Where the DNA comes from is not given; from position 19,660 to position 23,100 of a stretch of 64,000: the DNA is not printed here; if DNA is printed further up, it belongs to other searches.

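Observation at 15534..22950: Divergent pair of GT-C paralogs with long conserved periplasmic C-terminal domains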

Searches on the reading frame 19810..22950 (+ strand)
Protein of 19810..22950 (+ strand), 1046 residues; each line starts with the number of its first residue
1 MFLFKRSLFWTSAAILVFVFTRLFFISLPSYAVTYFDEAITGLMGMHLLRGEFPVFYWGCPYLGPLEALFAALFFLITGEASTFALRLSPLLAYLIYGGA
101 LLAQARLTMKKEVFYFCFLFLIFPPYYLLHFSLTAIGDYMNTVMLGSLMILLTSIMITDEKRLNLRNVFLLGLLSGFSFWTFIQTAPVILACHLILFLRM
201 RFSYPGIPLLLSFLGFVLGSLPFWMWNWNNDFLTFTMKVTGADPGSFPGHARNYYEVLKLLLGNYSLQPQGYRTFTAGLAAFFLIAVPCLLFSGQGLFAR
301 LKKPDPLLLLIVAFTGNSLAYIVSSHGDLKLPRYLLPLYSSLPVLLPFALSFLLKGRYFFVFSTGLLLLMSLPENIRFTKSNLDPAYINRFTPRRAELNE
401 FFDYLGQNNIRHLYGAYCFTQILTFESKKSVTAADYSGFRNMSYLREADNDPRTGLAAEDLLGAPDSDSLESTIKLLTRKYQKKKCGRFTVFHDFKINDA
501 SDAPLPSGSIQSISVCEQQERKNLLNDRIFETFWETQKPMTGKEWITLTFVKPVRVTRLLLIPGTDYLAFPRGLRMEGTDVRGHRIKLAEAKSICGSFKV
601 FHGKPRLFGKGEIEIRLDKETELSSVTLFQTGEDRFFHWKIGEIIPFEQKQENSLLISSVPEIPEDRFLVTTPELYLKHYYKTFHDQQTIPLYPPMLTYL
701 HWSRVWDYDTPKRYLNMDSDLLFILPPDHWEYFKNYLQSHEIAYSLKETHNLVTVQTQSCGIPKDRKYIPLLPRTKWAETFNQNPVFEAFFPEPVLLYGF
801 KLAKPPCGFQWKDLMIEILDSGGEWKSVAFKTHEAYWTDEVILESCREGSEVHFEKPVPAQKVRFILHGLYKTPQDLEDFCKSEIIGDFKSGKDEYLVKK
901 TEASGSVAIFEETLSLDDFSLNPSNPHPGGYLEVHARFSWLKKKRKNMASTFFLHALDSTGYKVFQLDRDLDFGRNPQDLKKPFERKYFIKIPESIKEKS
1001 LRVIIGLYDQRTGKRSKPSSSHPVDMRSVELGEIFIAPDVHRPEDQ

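Call 4: search_protein_families(library=pfam, proteins=[window:19810-22950:+], max_evalue=0.01)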
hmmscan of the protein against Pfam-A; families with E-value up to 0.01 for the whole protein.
window:19810-22950:+ (1046 aa): 1 family
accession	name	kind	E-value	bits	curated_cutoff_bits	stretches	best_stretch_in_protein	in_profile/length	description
PF00754.31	F5_F8_type_C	-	0.00061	20.4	28.2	0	521-565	14-56/127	F5/8 type C domain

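Call 6: search_protein_families(library=ncbifam, proteins=[window:19810-22950:+], max_evalue=1)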
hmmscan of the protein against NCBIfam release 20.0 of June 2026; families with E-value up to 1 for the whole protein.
window:19810-22950:+ (1046 aa): 1 family
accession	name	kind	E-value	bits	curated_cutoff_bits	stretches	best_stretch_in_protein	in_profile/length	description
NF047619.1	NADase_discoid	domain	0.0065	16.6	38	1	522-565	15-59/130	NADase-type glycan-binding domain-containing protein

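Call 8: search_solved_structures(query=window:19810-22950:+, max_evalue=10)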
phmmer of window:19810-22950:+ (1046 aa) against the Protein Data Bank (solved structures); distinct sequences matched with E-value up to 10: 0.

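Call 10: find_homologous_proteins(query=window:19810-22950:+, max_evalue=0.001)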
Query window:19810-22950:+ (1046 aa): 14 proteins with E <= 0.001 among 8000 candidates.
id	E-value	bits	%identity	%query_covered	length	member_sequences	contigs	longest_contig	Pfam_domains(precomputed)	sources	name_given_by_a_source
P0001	0.0e+0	2435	100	100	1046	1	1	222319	-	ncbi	-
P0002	1.1e-98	350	29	80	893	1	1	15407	PF00754.32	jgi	jgi:hypothetical protein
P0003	3.1e-98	348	31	79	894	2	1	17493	PF00754.32,PF13231.13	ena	-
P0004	1.8e-48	183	27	58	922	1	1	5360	PF00754.32,PF22633.4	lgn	-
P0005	3.0e-39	153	25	59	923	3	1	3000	PF00754.32,PF13231.13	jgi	jgi:hypothetical protein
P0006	4.3e-28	116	25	59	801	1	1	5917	PF00754.32,PF22633.4,PF13231.13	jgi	jgi:hypothetical protein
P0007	4.1e-27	113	24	60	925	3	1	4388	PF00754.32,PF13231.13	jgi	jgi:4-amino-4-deoxy-L-arabinose transferase-like glycosyltransferase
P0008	9.3e-27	111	25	44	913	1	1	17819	PF00754.32,PF13231.13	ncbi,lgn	ncbi:MAG: discoidin domain-containing protein [Pseudomonadota bacterium]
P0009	7.7e-25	105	21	58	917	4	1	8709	PF00754.32,PF22633.4,PF13231.13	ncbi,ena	ncbi:MAG: discoidin domain-containing protein [Nitrospirota bacterium]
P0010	6.1e-24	102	25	49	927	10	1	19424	PF00754.32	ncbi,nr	ncbi:MAG TPA: hypothetical protein VHF87_18395 [Methylomirabilota bacterium]|nr:hypothetical protein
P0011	1.2e-18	85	24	50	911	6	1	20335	PF00754.32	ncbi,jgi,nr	ncbi:MAG TPA: hypothetical protein VFC42_00835 [Methylomirabilota bacterium]|nr:hypothetical protein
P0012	8.1e-18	82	24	52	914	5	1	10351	PF00754.32,PF22633.4,PF13231.13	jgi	jgi:hypothetical protein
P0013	9.4e-9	52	24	53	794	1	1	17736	-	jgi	-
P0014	7.8e-7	45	31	19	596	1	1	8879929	PF13231.13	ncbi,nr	ncbi:hypothetical protein ccbrp13_40760 [Ktedonobacteria bacterium brp13]|nr:hypothetical protein cc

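Call 11: list_cluster_members(proteins=[window:19810-22950:+, window:15534-18677:-, window:18643-19644:-, window:22913-24493:-])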
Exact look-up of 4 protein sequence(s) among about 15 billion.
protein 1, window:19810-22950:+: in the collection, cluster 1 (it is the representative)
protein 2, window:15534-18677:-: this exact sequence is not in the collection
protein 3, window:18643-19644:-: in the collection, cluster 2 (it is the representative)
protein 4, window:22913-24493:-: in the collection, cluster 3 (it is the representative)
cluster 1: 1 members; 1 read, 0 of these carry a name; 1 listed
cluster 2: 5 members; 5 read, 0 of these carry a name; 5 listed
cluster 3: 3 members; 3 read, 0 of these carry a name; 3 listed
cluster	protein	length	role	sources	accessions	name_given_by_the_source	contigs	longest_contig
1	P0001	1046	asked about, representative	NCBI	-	-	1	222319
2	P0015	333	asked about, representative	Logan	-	-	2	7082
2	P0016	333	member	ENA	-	-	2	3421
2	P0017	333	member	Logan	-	-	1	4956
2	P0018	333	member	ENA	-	-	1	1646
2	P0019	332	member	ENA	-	-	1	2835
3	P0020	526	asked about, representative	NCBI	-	-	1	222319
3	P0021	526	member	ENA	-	-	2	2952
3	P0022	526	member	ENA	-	-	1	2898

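Call 13: find_encoding_contigs(protein=P0001, flank=10000, max_places=3)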
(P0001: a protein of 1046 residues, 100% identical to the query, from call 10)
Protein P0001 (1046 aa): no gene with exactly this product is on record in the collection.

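Call 26: find_related_loci(query=A2, collection=genome_contigs, flank=10000)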
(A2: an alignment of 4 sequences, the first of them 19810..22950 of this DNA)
Query A2 (1046 aa) in genome_contigs; peptide patterns used: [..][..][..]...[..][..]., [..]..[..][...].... (x = any residue, [..] = any of these).
44 stretches matched a pattern; 6 encode a relative of the query (tblastn E <= 1e-3); 6 distinct loci.
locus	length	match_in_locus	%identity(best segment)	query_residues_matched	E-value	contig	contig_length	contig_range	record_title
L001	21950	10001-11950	27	9-652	2e-48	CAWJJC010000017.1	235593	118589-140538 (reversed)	MAG: uncultured delta proteobacterium isolate MFD05442.bin.2.211 genome assembly, contig: contig_36906, whole genome sho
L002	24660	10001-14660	27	17-648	6e-44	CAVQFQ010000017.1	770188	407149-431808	MAG: uncultured delta proteobacterium isolate MFD05942.bin.2.34 genome assembly, contig: contig_55, whole genome shotgun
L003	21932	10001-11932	24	17-648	4e-36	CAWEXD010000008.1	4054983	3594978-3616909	MAG: uncultured Candidatus Rokubacteria bacterium isolate MFD06229.bin.1.275 genome assembly, contig: contig_3626, whole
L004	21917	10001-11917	25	17-649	1e-34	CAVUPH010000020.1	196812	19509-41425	MAG: uncultured delta proteobacterium isolate MFD05942.bin.2.166 genome assembly, contig: contig_38687, whole genome sho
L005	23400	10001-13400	28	29-651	7e-53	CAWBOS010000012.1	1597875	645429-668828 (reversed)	MAG: uncultured delta proteobacterium isolate MFD01299.bin.3.111 genome assembly, contig: contig_6052, whole genome shot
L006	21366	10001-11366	27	5-452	5e-20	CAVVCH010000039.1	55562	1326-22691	MAG: uncultured delta proteobacterium isolate MFD02809.bin.1.206 genome assembly, contig: contig_54477, whole genome sho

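Call 28: find_encoding_contigs(protein=P0003, flank=10000, max_places=3)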
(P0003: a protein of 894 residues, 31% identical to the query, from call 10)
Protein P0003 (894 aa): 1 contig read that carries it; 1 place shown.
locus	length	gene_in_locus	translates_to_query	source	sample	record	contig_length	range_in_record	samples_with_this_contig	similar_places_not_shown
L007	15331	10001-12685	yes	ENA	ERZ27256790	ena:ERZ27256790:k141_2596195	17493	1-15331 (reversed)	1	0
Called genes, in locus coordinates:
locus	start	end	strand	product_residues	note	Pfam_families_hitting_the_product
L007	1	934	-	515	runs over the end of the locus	PF13424:TPR_12 (faint), PF07719:TPR_2 (faint), PF13181:TPR_8 (faint)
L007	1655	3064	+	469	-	PF00909:Ammonium_transp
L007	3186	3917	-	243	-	PF07238:PilZ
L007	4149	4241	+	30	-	-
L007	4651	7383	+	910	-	PF01590:GAF, PF13185:GAF_2, PF00989:PAS, PF08448:PAS_4, PF13188:PAS_8, PF13426:PAS_9, PF00512:HisKA, PF02518:HATPase_c, +2 more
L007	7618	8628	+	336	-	PF03279:Lip_A_acyltrans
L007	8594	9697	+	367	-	PF02746:MR_MLE_N (weak), PF13378:MR_MLE_C, PF07476:MAAL_C (weak)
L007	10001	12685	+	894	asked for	PF13231:PMT_2, PF00754:F5_F8_type_C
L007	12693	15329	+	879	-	?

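Call 29: find_encoding_contigs(protein=P0002, flank=10000, max_places=3)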
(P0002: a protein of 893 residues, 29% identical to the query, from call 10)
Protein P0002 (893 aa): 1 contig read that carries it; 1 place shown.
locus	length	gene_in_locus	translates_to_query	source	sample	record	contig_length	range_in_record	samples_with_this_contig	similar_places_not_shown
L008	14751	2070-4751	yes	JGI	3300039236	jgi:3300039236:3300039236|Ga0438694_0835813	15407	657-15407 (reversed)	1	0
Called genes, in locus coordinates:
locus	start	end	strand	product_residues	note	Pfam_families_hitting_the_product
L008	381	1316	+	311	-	PF01040:UbiA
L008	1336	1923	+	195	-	PF12710:HAD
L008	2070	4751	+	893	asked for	PF00754:F5_F8_type_C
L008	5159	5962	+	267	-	-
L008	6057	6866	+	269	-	PF13472:Lipase_GDSL_2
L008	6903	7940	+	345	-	PF00657:Lipase_GDSL, PF13472:Lipase_GDSL_2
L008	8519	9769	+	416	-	PF00534:Glycos_transf_1, PF20706:GT4-conflict, PF13692:Glyco_trans_1_4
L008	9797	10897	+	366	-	PF13439:Glyco_transf_4, PF13579:Glyco_trans_4_4, PF20706:GT4-conflict, PF00534:Glycos_transf_1, PF13692:Glyco_trans_1_4, PF13524:Glyco_trans_1_2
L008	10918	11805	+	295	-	PF00535:Glycos_transf_2, PF10111:Glyco_tranf_2_2 (faint)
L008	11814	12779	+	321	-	PF00535:Glycos_transf_2, PF10111:Glyco_tranf_2_2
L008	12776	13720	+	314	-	PF00535:Glycos_transf_2, PF13641:Glyco_tranf_2_3, PF13632:Glyco_trans_2_3 (weak)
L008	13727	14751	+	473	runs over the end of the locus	PF13727:CoA_binding_3, PF02397:Bac_transf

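Call 39: predict_structure(alignment_id=A1)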
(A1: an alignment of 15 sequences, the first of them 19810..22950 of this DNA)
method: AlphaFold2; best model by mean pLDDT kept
length: 1046 residues; sequences in the alignment: 15
mean_pLDDT: 75.1   pTM: 0.66
mean pLDDT of the five models: 75.1, 72.4, 72.2, 71.7, 71.1
residues with pLDDT >= 90: 256; 70-90: 471; 50-70: 172; < 50: 147
segments of 3 or more residues with pLDDT < 50: 1-4, 529-531, 653-688, 697-716, 761-785, 833-848, 869-873, 884-888, 891-904, 974-978, 1041-1046
pLDDT, mean of each block of 10 residues (from residue 1): 56 83 85 85 94 82 88 96 93 95 84 87 90 90 96 89 85 95 91 90 84 95 83 61 75 88 62 72 79 65 85 92 82 90 86 71 81 83 74 81 96 90 93 80 83 91 80 88 93 81 76 78 65 74 90 88 72 91 90 82 75 79 91 82 81 41 35 41 43 51 42 48 59 65 69 62 38 29 57 76 52 72 75 35 40 70 68 50 47 33 60 85 80 85 64 91 87 52 77 84 90 86 86 80 37
secondary structure, 60 per line:
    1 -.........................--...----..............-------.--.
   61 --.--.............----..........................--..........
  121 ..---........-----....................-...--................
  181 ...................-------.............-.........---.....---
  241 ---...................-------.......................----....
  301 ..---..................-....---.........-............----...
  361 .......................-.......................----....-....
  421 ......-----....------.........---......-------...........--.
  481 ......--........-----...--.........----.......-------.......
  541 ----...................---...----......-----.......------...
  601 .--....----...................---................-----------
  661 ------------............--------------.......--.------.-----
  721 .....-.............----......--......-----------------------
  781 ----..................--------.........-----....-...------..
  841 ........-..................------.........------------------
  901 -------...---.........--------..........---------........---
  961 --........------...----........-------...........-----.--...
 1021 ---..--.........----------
elements in order (helices of 4 or more, strands of 3 or more residues): H2-26 H36-49 H66-78 H83-108 H111-122 H126-133 H139-158 H165-181 H183-199 H207-219 H221-229 H233-237 H244-262 H270-292 H297-302 H306-323 H325-328 H332-340 H342-353 H358-383 H385-407 E412-415 H417-426 E432-435 H442-450 E454-459 H467-477 E480-486 E489-496 E502-504 E510-515 H520-526 E534-540 E545-563 E574-579 E585-591 E598-601 E604-607 E612-630 E634-649 H673-684 H699-705 E721-725 H727-739 E744-749 E752-757 E785-802 E814-819 E825-828 E830-832 H839-848 E850-867 H874-882 E908-910 E914-922 E931-940 E950-957 E963-970 E984-991 E999-1009 E1018-1020 E1028-1036

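Call 41: fold_search(model_id=the predicted structure, library=pdb)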
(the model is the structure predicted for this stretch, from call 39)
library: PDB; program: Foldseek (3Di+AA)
matches with E <= 10: 1083; with E <= 0.001: 68
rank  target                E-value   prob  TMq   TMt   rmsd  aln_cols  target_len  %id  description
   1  6wby                  1.6e-07  1.00  0.25  0.22  31.8      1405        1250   10  Single-Particle Cryo-EM Structure of Arabinofuranosyltransferase AftD from Mycobacteria, Mutant R1389S Class 2 (released 2020-05-13)
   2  6w98_A                1.9e-07  1.00  0.28  0.24  32.3      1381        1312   10  Single-Particle Cryo-EM Structure of Arabinofuranosyltransferase AftD from Mycobacteria (released 2020-05-13)
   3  6wbx                  3.5e-07  1.00  0.26  0.22  32.2      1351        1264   10  Single-Particle Cryo-EM Structure of Arabinofuranosyltransferase AftD from Mycobacteria, Mutant R1389S Class 1 (released 2020-05-13)
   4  7jnd                  5.7e-07  1.00  0.12  0.30  22.2       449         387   13  The structure of CBM32-1 and CBM32-2 domains from Clostridium perfringens ZmpB (released 2021-02-03)
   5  7jnb                  3.0e-06  1.00  0.12  0.29  21.5       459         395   14  The structure of CBM32-1 and CBM32-2 domains from Clostridium perfringens ZmpB in complex with GalNAc (released 2021-02-03)
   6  7jnf                  3.4e-06  1.00  0.11  0.28  21.8       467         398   13  The structure of CBM32-1 and CBM32-2 domains from Clostridium perfringens ZmpB in complex with GalNAc (released 2021-02-03)
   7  7bvf_B                5.8e-06  1.00  0.25  0.25  17.8       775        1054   10  Cryo-EM structure of Mycobacterium tuberculosis arabinosyltransferase EmbA-EmbB-AcpM2 in complex with ethambutol (released 2020-04-29)
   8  7nsn_A                8.0e-06  1.00  0.12  0.09  19.8       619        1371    9  Multi-domain GH92 alpha-1,2-mannosidase from Neobacillus novalis: mannoimidazole complex (released 2022-09-21)
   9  8tar_L                1.4e-05  1.00  0.12  0.61   6.9       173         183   14  APC/C-CDH1-UBE2C-Ubiquitin-CyclinB-NTD (released 2023-09-27)
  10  8k35_A                2.0e-05  0.72  0.07  0.08  33.7       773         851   10  Structure of the bacteriophage lambda tail tip complex (released 2023-11-15)
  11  8ayr_B                2.7e-05  1.00  0.11  0.17  24.8       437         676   10  Sialidases and Fucosidases of Akkermansia muciniphila are key for rapid growth on colonic mucin and nutrient sharing a (released 2023-03-01)
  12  4ui9_L                4.0e-05  1.00  0.12  0.59   6.6       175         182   14  Atomic structure of the human Anaphase-Promoting Complex (released 2015-06-17)
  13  5l9u_L                4.2e-05  1.00  0.12  0.60   3.7       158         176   12  Model of human Anaphase-promoting complex/Cyclosome (APC/C-CDH1) with a cross linked Ubiquitin variant-substrate-UBE2C (released 2016-09-14)
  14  7rgw                  4.6e-05  1.00  0.11  0.69   4.6       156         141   18  Crystal structure of HERC2 DOC domain (released 2022-07-20)
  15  5g04_L                5.5e-05  1.00  0.12  0.60   3.8       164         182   14  Structure of the human APC-Cdc20-Hsl1 complex (released 2016-05-25)
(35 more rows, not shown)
